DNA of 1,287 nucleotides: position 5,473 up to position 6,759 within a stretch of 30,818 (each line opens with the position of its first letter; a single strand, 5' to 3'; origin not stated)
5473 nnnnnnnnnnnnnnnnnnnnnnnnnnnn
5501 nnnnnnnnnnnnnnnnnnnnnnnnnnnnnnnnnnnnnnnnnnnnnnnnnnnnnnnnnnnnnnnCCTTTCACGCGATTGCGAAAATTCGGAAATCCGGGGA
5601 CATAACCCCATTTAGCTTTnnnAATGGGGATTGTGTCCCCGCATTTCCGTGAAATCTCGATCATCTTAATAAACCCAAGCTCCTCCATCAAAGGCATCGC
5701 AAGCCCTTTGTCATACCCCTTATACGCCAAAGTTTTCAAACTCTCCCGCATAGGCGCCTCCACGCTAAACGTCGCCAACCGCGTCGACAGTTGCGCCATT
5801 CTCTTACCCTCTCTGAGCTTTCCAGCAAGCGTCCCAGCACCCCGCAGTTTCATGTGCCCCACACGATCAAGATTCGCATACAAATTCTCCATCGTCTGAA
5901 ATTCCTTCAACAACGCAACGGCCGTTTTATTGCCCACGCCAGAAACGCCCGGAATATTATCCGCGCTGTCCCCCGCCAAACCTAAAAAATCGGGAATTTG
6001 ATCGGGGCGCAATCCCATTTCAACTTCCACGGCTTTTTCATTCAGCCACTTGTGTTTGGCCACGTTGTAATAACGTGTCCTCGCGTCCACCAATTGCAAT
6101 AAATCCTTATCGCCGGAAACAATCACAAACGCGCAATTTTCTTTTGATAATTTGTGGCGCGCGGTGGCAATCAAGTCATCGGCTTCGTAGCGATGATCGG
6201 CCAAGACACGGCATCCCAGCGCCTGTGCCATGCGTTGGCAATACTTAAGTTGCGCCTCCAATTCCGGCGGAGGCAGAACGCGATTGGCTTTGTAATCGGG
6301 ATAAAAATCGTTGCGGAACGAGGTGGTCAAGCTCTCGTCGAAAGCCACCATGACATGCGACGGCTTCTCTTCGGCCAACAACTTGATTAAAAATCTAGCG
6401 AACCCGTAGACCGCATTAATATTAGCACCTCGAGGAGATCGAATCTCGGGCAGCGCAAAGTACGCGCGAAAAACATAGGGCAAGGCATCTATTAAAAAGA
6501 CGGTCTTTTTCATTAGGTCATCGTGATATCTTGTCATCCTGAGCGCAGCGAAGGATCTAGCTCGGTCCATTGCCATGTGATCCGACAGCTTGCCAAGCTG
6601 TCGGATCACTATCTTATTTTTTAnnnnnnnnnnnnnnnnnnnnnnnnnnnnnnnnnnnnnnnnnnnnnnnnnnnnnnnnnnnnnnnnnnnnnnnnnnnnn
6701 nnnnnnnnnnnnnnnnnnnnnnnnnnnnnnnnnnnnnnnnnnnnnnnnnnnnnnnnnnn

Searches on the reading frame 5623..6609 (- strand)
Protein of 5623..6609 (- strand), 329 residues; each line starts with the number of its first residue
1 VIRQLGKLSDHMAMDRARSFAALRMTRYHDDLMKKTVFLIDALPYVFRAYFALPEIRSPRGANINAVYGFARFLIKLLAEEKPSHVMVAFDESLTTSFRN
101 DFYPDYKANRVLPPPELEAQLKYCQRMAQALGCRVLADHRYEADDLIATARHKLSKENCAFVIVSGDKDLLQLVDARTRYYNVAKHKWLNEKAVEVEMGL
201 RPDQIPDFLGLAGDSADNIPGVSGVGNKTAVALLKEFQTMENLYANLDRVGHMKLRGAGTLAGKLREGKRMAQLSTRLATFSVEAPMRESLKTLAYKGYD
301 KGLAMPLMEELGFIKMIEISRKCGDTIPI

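Call 56: search_protein_families(library=pfam, proteins=[window:5623-6609:-], max_evalue=0.0001)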
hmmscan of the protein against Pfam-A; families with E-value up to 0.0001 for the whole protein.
window:5623-6609:- (329 aa): 2 families
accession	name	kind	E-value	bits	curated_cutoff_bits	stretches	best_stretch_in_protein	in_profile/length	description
PF02739.22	5_3_exonuc_N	-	1.1e-47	162.2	34.3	1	37-198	2-163/164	5'-3' exonuclease, N-terminal resolvase-like domain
PF01367.25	5_3_exonuc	-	2.6e-27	95.6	40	1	201-301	2-96/97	5'-3' exonuclease, C-terminal SAM fold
